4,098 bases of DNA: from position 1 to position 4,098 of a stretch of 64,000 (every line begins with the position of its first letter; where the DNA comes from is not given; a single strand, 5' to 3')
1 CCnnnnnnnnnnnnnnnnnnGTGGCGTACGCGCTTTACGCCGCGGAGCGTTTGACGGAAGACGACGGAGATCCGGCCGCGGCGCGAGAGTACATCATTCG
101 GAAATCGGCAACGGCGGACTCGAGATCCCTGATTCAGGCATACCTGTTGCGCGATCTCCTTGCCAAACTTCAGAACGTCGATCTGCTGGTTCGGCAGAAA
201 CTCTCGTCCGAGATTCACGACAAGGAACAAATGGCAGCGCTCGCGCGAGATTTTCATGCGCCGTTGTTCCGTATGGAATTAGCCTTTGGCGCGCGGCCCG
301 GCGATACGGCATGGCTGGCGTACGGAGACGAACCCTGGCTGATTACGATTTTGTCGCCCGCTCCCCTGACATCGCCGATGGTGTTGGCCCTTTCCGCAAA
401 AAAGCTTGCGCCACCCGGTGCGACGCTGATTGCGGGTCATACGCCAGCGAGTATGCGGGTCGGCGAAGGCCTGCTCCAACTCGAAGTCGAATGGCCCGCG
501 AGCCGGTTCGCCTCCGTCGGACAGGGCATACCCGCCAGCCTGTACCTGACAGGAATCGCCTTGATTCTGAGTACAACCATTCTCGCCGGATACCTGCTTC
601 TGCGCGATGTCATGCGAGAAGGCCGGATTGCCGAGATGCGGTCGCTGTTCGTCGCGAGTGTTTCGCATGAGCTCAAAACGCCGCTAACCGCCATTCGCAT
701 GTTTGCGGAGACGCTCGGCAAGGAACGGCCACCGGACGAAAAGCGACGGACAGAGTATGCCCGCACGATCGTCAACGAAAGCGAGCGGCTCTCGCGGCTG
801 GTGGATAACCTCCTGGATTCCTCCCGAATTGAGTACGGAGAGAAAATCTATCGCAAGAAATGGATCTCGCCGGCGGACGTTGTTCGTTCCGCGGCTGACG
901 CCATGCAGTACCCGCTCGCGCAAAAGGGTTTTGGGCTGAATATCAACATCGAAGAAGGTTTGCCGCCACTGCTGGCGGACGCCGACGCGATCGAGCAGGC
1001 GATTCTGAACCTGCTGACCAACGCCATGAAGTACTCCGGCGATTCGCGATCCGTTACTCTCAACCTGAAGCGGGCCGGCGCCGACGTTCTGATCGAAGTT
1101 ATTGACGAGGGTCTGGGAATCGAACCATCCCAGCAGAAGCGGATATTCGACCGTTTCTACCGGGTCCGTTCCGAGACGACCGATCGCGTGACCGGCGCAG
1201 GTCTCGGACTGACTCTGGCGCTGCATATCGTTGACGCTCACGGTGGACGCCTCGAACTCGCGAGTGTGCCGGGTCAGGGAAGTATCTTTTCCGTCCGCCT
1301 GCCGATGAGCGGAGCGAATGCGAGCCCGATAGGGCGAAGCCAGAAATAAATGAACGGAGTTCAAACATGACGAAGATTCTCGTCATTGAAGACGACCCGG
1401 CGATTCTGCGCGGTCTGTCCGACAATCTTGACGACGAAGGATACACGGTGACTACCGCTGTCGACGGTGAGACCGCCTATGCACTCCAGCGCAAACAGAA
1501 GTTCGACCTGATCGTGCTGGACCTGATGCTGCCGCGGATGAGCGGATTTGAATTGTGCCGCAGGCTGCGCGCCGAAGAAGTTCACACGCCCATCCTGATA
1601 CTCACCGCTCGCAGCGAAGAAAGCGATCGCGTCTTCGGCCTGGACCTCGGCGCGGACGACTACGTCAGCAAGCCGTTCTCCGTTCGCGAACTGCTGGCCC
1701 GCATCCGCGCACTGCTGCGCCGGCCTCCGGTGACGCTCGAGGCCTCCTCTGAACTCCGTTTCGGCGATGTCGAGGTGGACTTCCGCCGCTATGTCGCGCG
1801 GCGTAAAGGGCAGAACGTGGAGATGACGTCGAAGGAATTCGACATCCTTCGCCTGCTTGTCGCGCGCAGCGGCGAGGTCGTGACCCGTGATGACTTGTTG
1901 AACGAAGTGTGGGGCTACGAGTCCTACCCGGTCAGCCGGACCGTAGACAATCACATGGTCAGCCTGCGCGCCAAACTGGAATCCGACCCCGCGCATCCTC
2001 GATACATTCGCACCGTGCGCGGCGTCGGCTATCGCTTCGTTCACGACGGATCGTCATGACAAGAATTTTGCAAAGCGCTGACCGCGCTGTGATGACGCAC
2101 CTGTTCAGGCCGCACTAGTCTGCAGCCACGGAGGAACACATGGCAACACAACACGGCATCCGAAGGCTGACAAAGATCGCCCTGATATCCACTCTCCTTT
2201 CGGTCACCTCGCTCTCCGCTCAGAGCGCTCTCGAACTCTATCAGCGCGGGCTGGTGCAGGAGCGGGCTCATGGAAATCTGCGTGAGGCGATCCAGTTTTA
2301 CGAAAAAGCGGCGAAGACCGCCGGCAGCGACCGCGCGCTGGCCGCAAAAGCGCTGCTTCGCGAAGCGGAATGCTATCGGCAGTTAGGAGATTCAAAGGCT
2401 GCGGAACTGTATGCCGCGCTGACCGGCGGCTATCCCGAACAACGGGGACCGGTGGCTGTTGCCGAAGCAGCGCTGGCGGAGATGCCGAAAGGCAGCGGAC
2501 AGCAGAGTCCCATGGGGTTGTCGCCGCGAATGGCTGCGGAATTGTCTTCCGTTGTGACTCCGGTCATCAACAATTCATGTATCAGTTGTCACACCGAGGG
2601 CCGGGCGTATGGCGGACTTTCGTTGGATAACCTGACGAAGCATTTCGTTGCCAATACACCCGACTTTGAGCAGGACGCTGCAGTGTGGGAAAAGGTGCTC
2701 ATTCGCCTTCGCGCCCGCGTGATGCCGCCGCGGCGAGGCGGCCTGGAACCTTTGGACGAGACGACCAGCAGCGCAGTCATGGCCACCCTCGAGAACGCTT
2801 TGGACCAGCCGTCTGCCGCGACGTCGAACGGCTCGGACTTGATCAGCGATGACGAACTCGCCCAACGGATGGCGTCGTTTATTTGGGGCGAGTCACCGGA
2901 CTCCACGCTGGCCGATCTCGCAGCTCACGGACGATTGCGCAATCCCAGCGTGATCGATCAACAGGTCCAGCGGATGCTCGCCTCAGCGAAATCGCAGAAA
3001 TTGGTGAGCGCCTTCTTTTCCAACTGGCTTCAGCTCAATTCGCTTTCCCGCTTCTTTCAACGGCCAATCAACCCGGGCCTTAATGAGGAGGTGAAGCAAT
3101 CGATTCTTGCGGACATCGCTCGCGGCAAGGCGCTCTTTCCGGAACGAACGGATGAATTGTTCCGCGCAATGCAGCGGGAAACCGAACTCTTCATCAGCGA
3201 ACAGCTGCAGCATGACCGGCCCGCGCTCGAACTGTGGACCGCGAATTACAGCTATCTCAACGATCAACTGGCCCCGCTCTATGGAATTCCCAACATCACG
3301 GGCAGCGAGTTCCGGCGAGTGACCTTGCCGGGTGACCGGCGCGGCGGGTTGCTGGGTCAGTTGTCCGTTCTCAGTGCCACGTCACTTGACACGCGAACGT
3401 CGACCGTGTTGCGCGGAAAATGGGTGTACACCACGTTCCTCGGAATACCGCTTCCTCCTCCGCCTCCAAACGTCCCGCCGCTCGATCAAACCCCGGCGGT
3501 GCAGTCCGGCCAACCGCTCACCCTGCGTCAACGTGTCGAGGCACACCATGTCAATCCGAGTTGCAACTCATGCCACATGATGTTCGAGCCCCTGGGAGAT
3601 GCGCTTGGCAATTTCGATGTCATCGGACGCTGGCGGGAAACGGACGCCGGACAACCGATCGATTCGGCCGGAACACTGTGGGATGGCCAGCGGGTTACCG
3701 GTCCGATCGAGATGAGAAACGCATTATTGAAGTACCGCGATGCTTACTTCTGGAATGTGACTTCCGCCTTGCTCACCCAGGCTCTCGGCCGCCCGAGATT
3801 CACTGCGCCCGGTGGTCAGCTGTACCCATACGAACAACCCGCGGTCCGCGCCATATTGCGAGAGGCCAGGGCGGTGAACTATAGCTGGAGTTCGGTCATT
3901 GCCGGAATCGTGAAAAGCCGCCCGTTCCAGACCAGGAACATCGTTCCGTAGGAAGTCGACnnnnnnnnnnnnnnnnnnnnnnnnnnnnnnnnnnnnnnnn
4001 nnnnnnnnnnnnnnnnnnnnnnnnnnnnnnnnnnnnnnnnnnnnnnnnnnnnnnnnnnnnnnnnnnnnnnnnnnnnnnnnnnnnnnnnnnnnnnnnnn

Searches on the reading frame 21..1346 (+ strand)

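Call 10: search_protein_families(library=pfam, proteins=[window:21-1346:+], max_evalue=0.001)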
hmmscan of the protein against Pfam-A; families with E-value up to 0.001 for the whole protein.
window:21-1346:+ (442 aa): 2 families
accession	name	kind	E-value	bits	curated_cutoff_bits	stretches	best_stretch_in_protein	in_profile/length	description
PF02518.31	HATPase_c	-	2.4e-26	92.8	26.4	1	320-429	2-109/111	Histidine kinase-, DNA gyrase B-, and HSP90-like ATPase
PF00512.31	HisKA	-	3.4e-21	75.5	26.9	1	206-273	1-66/66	His Kinase A (phospho-acceptor) domain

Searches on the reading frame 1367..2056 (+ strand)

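Call 10: search_protein_families(library=pfam, proteins=[window:1367-2056:+], max_evalue=0.001)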
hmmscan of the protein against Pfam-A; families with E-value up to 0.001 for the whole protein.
window:1367-2056:+ (230 aa): 2 families
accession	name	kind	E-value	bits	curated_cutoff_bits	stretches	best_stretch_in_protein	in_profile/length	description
PF00072.30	Response_reg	-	6.1e-34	117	30.2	1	4-114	1-111/111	Response regulator receiver domain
PF00486.34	Trans_reg_C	-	6.9e-29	100.2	26.2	1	148-224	1-77/77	Transcriptional regulatory protein, C terminal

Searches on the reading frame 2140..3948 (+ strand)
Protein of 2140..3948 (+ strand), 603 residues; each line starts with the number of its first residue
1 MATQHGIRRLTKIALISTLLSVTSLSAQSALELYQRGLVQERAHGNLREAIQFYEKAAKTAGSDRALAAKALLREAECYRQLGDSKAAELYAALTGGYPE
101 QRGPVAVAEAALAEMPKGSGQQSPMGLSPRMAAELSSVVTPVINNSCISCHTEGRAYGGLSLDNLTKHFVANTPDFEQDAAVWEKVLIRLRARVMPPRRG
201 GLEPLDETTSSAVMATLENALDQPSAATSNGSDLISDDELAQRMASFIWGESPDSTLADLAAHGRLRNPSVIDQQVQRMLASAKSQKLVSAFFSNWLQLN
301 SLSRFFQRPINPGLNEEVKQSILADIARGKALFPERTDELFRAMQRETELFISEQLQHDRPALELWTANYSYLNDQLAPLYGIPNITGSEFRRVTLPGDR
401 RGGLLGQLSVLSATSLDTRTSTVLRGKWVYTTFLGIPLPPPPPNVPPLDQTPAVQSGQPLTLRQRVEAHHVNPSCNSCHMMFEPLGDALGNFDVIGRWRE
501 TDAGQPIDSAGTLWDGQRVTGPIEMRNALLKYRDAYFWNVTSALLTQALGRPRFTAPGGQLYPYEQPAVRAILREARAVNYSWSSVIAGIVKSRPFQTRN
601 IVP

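Call 10: search_protein_families(library=pfam, proteins=[window:2140-3948:+], max_evalue=0.001)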
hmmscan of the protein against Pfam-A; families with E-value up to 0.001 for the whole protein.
window:2140-3948:+ (603 aa): 4 families
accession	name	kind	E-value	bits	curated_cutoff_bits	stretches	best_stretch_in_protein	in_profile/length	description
PF07631.16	PSD4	-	5.7e-32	111.3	23.3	1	236-383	2-128/128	Protein of unknown function (DUF1592)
PF07627.16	PSCyt3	-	2.5e-29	101.9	27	1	401-502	1-98/98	Protein of unknown function (DUF1588)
PF07624.16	PSD2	-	2.8e-10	40.2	25.8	1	515-596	1-74/74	Protein of unknown function (DUF1585)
PF07635.16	PSCyt1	-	6.2e-07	30.4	22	1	147-198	1-58/59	Planctomycete cytochrome C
